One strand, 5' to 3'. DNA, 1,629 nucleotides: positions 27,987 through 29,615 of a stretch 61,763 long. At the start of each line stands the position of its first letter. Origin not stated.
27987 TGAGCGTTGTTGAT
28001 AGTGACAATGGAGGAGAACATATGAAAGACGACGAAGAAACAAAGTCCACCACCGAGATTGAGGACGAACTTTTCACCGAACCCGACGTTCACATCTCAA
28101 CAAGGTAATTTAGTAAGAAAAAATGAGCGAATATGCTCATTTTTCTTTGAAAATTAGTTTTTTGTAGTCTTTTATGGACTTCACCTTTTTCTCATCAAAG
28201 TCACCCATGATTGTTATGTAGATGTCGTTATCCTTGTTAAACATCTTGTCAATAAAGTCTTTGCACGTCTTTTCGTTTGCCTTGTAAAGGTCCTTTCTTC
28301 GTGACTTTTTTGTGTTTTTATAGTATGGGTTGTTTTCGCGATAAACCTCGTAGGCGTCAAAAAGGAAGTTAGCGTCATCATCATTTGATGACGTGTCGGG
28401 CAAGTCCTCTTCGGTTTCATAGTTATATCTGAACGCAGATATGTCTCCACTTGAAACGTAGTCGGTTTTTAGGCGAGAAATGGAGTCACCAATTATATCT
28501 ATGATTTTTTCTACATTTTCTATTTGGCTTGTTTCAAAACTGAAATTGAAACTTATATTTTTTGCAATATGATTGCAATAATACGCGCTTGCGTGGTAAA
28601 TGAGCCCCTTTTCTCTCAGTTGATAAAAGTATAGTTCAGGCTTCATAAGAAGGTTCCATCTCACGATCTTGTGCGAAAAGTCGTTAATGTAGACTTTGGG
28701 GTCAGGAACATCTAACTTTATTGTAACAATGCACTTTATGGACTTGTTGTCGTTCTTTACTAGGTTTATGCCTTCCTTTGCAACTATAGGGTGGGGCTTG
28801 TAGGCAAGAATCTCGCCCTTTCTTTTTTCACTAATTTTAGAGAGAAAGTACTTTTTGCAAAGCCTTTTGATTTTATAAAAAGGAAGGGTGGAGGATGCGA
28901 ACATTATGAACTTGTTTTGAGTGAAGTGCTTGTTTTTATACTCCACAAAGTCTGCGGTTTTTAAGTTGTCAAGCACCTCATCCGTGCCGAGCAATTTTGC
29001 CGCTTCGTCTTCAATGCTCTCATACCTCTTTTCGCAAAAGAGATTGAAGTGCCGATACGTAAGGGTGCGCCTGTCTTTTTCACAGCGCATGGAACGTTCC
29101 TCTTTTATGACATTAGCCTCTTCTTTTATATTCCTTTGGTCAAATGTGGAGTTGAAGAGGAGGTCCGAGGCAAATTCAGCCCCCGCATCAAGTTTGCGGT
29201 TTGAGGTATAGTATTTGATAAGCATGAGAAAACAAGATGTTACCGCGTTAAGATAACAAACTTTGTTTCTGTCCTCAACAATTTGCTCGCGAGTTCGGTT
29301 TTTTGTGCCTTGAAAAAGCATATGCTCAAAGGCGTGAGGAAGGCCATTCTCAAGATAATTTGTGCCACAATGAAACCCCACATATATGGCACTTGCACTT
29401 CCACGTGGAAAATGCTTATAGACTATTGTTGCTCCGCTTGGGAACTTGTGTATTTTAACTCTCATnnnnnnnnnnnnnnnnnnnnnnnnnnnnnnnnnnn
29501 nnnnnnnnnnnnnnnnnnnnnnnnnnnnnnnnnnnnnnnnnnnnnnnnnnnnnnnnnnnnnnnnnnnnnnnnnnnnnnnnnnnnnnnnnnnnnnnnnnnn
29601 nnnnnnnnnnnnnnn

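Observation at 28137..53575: Candidate surface-megaprotein system: giant gene coupled to an SH3b/TM protein and an M16 peptidase, flanked by a paralogous SH3b/TM protein and an HTH regulator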

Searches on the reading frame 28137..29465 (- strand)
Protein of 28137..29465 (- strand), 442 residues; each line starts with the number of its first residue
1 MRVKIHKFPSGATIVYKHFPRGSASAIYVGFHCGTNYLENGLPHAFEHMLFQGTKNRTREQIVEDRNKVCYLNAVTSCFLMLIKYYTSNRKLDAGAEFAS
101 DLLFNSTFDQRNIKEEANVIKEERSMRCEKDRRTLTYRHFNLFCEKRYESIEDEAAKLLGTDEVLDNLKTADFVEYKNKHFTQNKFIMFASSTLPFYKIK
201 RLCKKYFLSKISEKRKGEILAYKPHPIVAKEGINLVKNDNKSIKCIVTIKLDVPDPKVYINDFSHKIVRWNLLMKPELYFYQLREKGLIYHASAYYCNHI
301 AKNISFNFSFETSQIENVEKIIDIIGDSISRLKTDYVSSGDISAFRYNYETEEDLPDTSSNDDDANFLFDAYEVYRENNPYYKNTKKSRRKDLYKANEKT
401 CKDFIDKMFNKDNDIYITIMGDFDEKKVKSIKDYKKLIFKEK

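Call 7: search_protein_families(library=pfam, proteins=[window:28137-29465:-], max_evalue=0.01)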
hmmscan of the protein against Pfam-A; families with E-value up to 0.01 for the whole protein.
window:28137-29465:- (442 aa): 2 families
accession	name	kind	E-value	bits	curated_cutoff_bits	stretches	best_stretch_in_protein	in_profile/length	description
PF00675.25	Peptidase_M16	-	1.2e-11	45.1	22.3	1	14-139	2-132/149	Insulinase (Peptidase family M16)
PF05193.26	Peptidase_M16_C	-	1.1e-08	35.6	23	1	170-342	4-174/181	Peptidase M16 inactive domain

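Call 10: search_protein_families(library=phrogs, proteins=[window:28137-29465:-], max_evalue=0.01)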
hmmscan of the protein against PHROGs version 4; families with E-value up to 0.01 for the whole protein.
window:28137-29465:- (442 aa): 0 families

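Call 20: find_homologous_proteins(query=window:28137-29465:-)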
Query window:28137-29465:- (442 aa): 11 proteins with E <= 0.001 among 2673 candidates.
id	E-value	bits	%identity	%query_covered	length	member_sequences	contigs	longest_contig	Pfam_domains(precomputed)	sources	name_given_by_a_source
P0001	4.5e-296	999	100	100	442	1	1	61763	PF00675.26,PF05193.27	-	-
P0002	5.8e-94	334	39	100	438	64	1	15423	PF00675.26,PF05193.27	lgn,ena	-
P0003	8.3e-88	313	40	100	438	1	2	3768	PF00675.26,PF05193.27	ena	-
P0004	1.2e-80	290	37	100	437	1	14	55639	PF00675.26,PF05193.27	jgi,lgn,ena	-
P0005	1.3e-69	253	36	99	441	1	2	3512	PF00675.26,PF05193.27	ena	-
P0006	2.1e-68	249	34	99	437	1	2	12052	PF00675.26,PF05193.27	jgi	-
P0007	2.8e-67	246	36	98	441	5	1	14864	PF00675.26,PF05193.27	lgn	-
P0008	1.2e-34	138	28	99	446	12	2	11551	PF00675.26,PF05193.27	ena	-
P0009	7.1e-33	132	29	98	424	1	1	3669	PF00675.26,PF05193.27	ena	-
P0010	6.7e-31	126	27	99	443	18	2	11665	PF00675.26,PF05193.27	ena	-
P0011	4.6e-5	41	22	74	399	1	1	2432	PF00675.26,PF05193.27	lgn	-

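Call 21: find_encoding_contigs(protein=P0004, flank=10000, max_places=3)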
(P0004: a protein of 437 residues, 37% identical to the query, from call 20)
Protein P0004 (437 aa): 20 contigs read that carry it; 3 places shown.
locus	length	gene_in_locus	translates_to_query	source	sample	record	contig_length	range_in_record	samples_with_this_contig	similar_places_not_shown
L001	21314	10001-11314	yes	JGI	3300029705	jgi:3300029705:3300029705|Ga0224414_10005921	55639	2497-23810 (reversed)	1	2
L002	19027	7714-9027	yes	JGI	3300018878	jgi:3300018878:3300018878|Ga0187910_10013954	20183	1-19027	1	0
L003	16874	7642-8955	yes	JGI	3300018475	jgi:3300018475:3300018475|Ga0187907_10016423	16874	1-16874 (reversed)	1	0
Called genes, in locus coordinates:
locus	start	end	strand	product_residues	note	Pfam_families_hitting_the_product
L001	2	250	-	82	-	-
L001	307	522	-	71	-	-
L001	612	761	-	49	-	-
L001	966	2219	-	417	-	PF07690:MFS_1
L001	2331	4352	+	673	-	PF01136:Peptidase_U32, PF12392:DUF3656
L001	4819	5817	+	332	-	PF00924:MS_channel_2nd, PF21082:MS_channel_3rd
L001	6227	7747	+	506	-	PF13555:AAA_29 (faint), PF00005:ABC_tran, PF00006:ATP-synt_ab (faint), PF00910:RNA_helicase (faint), PF02463:SMC_N (faint), PF05729:NACHT (faint), PF12848:ABC_tran_Xtn, PF00005:ABC_tran, +3 more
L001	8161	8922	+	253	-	PF01048:PNP_UDP_1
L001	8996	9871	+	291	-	PF16286:DUF4932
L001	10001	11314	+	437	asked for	PF00675:Peptidase_M16, PF05193:Peptidase_M16_C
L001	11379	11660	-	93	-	PF04977:DivIC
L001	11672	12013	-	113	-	-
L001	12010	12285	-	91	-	PF07873:YabP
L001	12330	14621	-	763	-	PF23139:OB_YrrC, PF14490:HHH_RecD2, PF05970:PIF1 (weak), PF13245:AAA_19, PF13604:AAA_30, PF09848:SLFN-g3_helicase (weak), PF18335:SH3_13, PF13538:UvrD_C_2, +3 more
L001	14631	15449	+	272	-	PF04748:Polysacc_deac_2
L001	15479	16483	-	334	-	-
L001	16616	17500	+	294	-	PF01738:DLH (faint), PF00561:Abhydrolase_1 (weak), PF12146:Hydrolase_4, PF00326:Peptidase_S9 (faint), PF10230:LIDHydrolase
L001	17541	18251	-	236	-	PF07947:YhhN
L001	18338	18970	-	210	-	-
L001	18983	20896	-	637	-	PF00239:Resolvase, PF07508:Recombinase, PF13408:Zn_ribbon_recom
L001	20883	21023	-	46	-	-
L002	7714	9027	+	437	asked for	PF00675:Peptidase_M16, PF05193:Peptidase_M16_C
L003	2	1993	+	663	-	?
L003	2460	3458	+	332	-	PF00924:MS_channel_2nd, PF21082:MS_channel_3rd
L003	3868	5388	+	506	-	PF13555:AAA_29 (faint), PF00005:ABC_tran, PF00006:ATP-synt_ab (faint), PF00910:RNA_helicase (faint), PF02463:SMC_N (faint), PF05729:NACHT (faint), PF12848:ABC_tran_Xtn (weak), PF00005:ABC_tran, +3 more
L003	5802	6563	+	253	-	PF01048:PNP_UDP_1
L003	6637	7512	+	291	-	PF16286:DUF4932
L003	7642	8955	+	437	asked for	PF00675:Peptidase_M16, PF05193:Peptidase_M16_C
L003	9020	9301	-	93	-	PF04977:DivIC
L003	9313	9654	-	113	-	-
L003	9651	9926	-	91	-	PF07873:YabP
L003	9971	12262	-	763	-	PF23139:OB_YrrC, PF14490:HHH_RecD2, PF05970:PIF1 (weak), PF13245:AAA_19, PF13604:AAA_30, PF09848:SLFN-g3_helicase (weak), PF18335:SH3_13, PF13538:UvrD_C_2, +3 more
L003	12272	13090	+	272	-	PF04748:Polysacc_deac_2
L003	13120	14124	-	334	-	-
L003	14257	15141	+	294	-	PF01738:DLH (faint), PF00561:Abhydrolase_1 (weak), PF12146:Hydrolase_4, PF00326:Peptidase_S9 (faint), PF10230:LIDHydrolase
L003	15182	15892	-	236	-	PF07947:YhhN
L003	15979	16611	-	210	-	-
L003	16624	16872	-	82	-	?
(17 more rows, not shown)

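Call 22: find_encoding_contigs(protein=P0002, flank=10000, max_places=2)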
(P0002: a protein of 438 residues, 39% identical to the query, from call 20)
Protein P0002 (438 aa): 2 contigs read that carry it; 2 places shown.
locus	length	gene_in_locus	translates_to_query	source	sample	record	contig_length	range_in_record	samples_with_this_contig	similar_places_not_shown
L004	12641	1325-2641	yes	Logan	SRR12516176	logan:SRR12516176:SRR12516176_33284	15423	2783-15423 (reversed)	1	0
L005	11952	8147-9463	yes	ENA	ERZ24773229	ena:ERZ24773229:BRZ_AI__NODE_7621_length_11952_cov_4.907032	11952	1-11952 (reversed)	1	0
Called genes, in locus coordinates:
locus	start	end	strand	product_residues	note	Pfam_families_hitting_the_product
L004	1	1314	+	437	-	?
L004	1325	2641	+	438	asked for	PF00675:Peptidase_M16, PF05193:Peptidase_M16_C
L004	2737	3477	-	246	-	PF00436:SSB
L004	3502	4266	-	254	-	PF01522:Polysacc_deac_1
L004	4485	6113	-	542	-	-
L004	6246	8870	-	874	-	PF00521:DNA_topoisoIV, PF03989:DNA_gyraseA_C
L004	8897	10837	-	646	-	PF02518:HATPase_c, PF00204:DNA_gyraseB, PF01751:Toprim, PF00986:DNA_gyraseB_C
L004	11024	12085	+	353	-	PF03033:Glyco_transf_28, PF04101:Glyco_tran_28_C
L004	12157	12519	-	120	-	PF00543:P-II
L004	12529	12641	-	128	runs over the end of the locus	-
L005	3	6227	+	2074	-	?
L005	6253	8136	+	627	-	-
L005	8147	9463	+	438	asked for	PF00675:Peptidase_M16, PF05193:Peptidase_M16_C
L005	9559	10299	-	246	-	PF00436:SSB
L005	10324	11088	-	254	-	PF01522:Polysacc_deac_1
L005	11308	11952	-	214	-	?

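Call 23: find_encoding_contigs(protein=P0007, flank=10000, max_places=2)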
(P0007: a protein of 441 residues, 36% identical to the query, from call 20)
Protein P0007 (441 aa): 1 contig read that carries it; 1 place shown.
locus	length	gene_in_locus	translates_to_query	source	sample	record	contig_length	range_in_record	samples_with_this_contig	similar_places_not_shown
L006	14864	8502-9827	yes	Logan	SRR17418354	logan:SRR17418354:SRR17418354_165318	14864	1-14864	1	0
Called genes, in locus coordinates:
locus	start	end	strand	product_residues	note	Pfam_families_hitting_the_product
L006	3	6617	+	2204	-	?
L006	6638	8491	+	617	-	-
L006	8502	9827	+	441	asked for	PF00675:Peptidase_M16, PF05193:Peptidase_M16_C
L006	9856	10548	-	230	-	PF00436:SSB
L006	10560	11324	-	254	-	PF01522:Polysacc_deac_1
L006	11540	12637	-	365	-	-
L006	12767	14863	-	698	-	?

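Call 24: find_encoding_contigs(protein=P0006, flank=10000, max_places=2)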
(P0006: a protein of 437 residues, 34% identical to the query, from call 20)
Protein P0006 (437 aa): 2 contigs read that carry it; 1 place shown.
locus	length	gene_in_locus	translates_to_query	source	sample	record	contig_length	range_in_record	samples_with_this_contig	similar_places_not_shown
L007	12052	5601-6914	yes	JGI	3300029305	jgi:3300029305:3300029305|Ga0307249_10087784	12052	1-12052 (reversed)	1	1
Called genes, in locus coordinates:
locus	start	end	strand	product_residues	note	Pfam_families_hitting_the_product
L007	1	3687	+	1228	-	?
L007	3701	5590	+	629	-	-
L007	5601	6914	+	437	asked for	PF00675:Peptidase_M16, PF05193:Peptidase_M16_C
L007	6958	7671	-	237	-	PF00436:SSB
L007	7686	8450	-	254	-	PF01522:Polysacc_deac_1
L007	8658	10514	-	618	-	-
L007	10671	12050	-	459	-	?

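Call 25: find_encoding_contigs(protein=P0008, flank=10000, max_places=2)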
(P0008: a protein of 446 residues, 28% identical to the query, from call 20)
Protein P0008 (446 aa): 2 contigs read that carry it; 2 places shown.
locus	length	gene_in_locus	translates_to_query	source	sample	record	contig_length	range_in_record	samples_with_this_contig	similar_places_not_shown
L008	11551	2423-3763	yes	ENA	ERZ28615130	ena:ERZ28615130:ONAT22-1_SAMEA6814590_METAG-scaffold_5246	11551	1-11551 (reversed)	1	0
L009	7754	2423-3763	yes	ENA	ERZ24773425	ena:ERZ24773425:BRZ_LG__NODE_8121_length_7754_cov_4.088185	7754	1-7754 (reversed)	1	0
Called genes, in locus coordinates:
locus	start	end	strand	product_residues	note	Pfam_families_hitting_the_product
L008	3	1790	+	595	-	?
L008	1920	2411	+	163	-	-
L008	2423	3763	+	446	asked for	PF00675:Peptidase_M16, PF05193:Peptidase_M16_C (weak)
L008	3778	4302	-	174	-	PF13420:Acetyltransf_4 (weak), PF13302:Acetyltransf_3, PF00583:Acetyltransf_1, PF12746:GNAT_acetyltran (weak), PF13673:Acetyltransf_10, PF13508:Acetyltransf_7, PF08445:FR47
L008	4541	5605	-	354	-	PF03462:PCRF, PF00472:RF-1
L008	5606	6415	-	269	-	PF17827:PrmC_N (weak), PF05175:MTS, PF06325:PrmA, PF13649:Methyltransf_25, PF13847:Methyltransf_31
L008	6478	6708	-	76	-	PF01197:Ribosomal_L31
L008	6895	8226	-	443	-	PF01225:Mur_ligase, PF08245:Mur_ligase_M, PF02875:Mur_ligase_C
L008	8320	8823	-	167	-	PF11611:DUF4352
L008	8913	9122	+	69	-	PF13560:HTH_31 (weak), PF12844:HTH_19, PF01381:HTH_3, PF13443:HTH_26 (weak)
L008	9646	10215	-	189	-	PF00149:Metallophos, PF12850:Metallophos_2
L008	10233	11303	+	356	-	-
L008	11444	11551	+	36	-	?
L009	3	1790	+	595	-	?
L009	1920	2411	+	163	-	-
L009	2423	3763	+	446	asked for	PF00675:Peptidase_M16, PF05193:Peptidase_M16_C (weak)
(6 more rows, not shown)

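Call 26: find_encoding_contigs(protein=P0010, flank=10000, max_places=2)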
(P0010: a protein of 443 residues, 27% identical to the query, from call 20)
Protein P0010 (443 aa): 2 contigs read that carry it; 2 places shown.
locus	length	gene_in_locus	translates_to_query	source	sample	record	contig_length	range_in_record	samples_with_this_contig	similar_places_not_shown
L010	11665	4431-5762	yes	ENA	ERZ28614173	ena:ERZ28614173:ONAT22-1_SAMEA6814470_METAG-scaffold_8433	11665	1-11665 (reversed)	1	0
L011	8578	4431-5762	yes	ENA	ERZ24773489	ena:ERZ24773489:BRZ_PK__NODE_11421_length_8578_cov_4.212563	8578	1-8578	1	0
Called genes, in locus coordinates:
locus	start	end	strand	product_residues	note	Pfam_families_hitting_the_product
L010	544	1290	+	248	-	-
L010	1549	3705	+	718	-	PF00403:HMA, PF00122:E1-E2_ATPase, PF00702:Hydrolase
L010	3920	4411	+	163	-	-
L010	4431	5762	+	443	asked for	PF00675:Peptidase_M16, PF05193:Peptidase_M16_C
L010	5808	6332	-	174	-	PF00583:Acetyltransf_1, PF13673:Acetyltransf_10, PF13508:Acetyltransf_7, PF08445:FR47 (faint)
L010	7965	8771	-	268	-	PF07669:Eco57I (weak), PF01209:Ubie_methyltran (weak), PF03602:Cons_hypoth95 (weak), PF05175:MTS, PF06325:PrmA, PF01170:UPF0020 (weak), PF13649:Methyltransf_25, PF13847:Methyltransf_31, +1 more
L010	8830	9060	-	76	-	PF01197:Ribosomal_L31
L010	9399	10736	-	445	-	PF01225:Mur_ligase, PF08245:Mur_ligase_M, PF02875:Mur_ligase_C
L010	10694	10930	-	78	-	-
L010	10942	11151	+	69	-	PF15731:MqsA_antitoxin (weak), PF13560:HTH_31 (weak), PF12844:HTH_19, PF01381:HTH_3, PF13443:HTH_26 (weak)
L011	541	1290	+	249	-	-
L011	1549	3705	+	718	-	PF00403:HMA, PF00122:E1-E2_ATPase, PF00702:Hydrolase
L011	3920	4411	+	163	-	-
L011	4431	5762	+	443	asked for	PF00675:Peptidase_M16, PF05193:Peptidase_M16_C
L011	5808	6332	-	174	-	PF00583:Acetyltransf_1, PF13673:Acetyltransf_10, PF13508:Acetyltransf_7, PF08445:FR47 (faint)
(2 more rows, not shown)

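Call 32: search_solved_structures(query=window:28137-29465:-, max_evalue=0.001)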
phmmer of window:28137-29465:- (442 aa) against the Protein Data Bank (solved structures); distinct sequences matched with E-value up to 0.001: 35.
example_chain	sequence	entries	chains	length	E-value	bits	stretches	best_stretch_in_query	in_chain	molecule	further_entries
9g9t_D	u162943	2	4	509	6.2e-16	61.6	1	8-221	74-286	Putative peptidase M16 family protein | Putative peptidase M16 family potein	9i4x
8q1b_A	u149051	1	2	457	2.2e-13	53.3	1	9-207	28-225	Probable mitochondrial-processing peptidase subunit beta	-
1hr6_B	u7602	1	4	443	1.4e-12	50.6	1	5-208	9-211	MITOCHONDRIAL PROCESSING PEPTIDASE BETA SUBUNIT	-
9f5x_1M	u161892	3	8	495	2.4e-12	49.8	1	4-208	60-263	MPP-Beta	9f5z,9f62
1hr7_B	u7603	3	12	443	3.7e-12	49.2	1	5-208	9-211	MITOCHONDRIAL PROCESSING PEPTIDASE BETA SUBUNIT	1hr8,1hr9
8bep_B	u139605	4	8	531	1.2e-10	44.2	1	9-230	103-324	Probable mitochondrial-processing peptidase subunit beta, mitochondrial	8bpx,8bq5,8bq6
8zno_B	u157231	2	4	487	3.3e-10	42.8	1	9-216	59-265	Mitochondrial-processing peptidase subunit beta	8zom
7jrg_A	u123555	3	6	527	7.1e-10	41.7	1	9-224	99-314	Mitochondrial-processing peptidase subunit beta, mitochondrial isoform X1 | MPP-beta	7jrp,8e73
3hdi_A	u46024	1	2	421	6.7e-09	38.5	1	26-297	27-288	Processing protease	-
1bcc_A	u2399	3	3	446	9.8e-09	37.9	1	32-207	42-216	UBIQUINOL CYTOCHROME C OXIDOREDUCTASE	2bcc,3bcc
6zfs_A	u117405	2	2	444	3.9e-08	35.9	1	33-208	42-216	Cytochrome b-c1 complex subunit 1, mitochondrial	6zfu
7r3v_A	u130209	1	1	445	3.9e-08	35.9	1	33-208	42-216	Cytochrome b-c1 complex subunit 1, mitochondrial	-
5nmi_A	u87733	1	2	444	4.1e-08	35.9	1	33-208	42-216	Cytochrome b-c1 complex subunit 1, mitochondrial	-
6zft_A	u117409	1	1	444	4.1e-08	35.9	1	33-208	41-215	Cytochrome b-c1 complex subunit 1, mitochondrial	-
6xvf_A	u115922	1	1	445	4.1e-08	35.9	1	33-208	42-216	Cytochrome b-c1 complex subunit 1, mitochondrial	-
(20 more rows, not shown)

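Call 36: find_related_loci(query=A1, collection=genome_contigs, flank=10000)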
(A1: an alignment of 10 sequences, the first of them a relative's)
Query A1 (442 aa) in genome_contigs; peptide patterns used: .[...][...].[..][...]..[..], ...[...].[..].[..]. (x = any residue, [..] = any of these).
600 stretches matched a pattern (row limit reached: there are more); 247 encode a relative of the query (tblastn E <= 1e-3); the best 80 are kept; 80 distinct loci.
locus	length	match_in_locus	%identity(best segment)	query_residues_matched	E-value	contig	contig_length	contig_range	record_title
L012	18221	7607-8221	30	1-207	6e-16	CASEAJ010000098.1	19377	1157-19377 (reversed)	uncultured Porphyromonadaceae bacterium isolate SI.B1.metabat-bins.113 genome assembly, contig: SI.B1.metabat-bins.113.f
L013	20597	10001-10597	29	7-207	1e-15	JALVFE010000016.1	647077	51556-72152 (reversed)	MAG: Melioribacteraceae bacterium isolate 134-614_metabat2_scaf2bin.157 134-614_scaffold_1_c1, whole genome shotgun sequ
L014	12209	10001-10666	27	3-228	7e-14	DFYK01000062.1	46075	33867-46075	MAG TPA_asm: Proteiniphilum sp. UBA4084 UBA4084_contig_19800, whole genome shotgun sequence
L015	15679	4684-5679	21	8-353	8e-14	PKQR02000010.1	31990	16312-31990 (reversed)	MAG: Bacillota bacterium isolate ZC4RG06 NODE_965_length_31990_cov_88.286050, whole genome shotgun sequence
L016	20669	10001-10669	27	3-229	1e-13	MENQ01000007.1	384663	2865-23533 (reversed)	MAG: Bacteroidetes bacterium GWC2_46_850 gwc2_scaffold_17, whole genome shotgun sequence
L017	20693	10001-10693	30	3-232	2e-12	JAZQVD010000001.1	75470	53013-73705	MAG: Alloprevotella sp. isolate T1900045172_TC20190168.MAGScoT_cleanbin_000001 SGB_5196_k141_907533, whole genome shotgu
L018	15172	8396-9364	21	8-344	4e-12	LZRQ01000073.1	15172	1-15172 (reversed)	MAG: Firmicutes bacterium ZCTH02-B6 BIN06_NODE37115172741, whole genome shotgun sequence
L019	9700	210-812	25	8-209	6e-12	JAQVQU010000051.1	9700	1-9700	MAG: Clostridia bacterium isolate STF1_234 NODE_22833_length_9700_cov_18.363836_Sandtown_F1, whole genome shotgun sequen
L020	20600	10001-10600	27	10-213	9e-12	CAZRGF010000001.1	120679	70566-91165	MAG TPA_asm: Candidatus Woesearchaeota archaeon isolate SRP178699_co1_535 genome assembly, contig: NODE_73_length_120679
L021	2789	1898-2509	27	1-206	1e-11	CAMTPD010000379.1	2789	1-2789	MAG TPA_asm: uncultured Porphyromonadaceae bacterium isolate SRR7610121_bin.6_metaWRAP_v1.3_MAG genome assembly, contig:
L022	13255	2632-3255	29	5-214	2e-11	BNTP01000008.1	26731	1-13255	Bacteroidia bacterium MS495-25 DNA, sequence008, whole genome shotgun sequence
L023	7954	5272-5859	25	1-195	2e-11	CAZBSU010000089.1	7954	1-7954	MAG TPA_asm: uncultured Planctomycetales bacterium isolate binchicken_co256_149 genome assembly, contig: NODE_26312_leng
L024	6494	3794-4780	21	2-338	4e-11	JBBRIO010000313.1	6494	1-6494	MAG: Bryobacterales bacterium isolate Co_metawrap_2796 Cmw_2796_k141_11718153_length_6494_cov_6.9924, whole genome shotg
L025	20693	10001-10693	26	41-269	6e-11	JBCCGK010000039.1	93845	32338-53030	MAG: Bacteroidota bacterium isolate P01_B01_bin.41 k141_4032441_length_93845_cov_30.3846, whole genome shotgun sequence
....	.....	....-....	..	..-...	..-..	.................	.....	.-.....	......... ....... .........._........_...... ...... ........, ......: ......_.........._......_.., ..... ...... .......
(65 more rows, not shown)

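Call 37: search_protein_families(library=ncbifam, proteins=[window:28137-29465:-], max_evalue=0.01)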
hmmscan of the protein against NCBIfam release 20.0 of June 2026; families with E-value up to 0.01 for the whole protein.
window:28137-29465:- (442 aa): 0 families
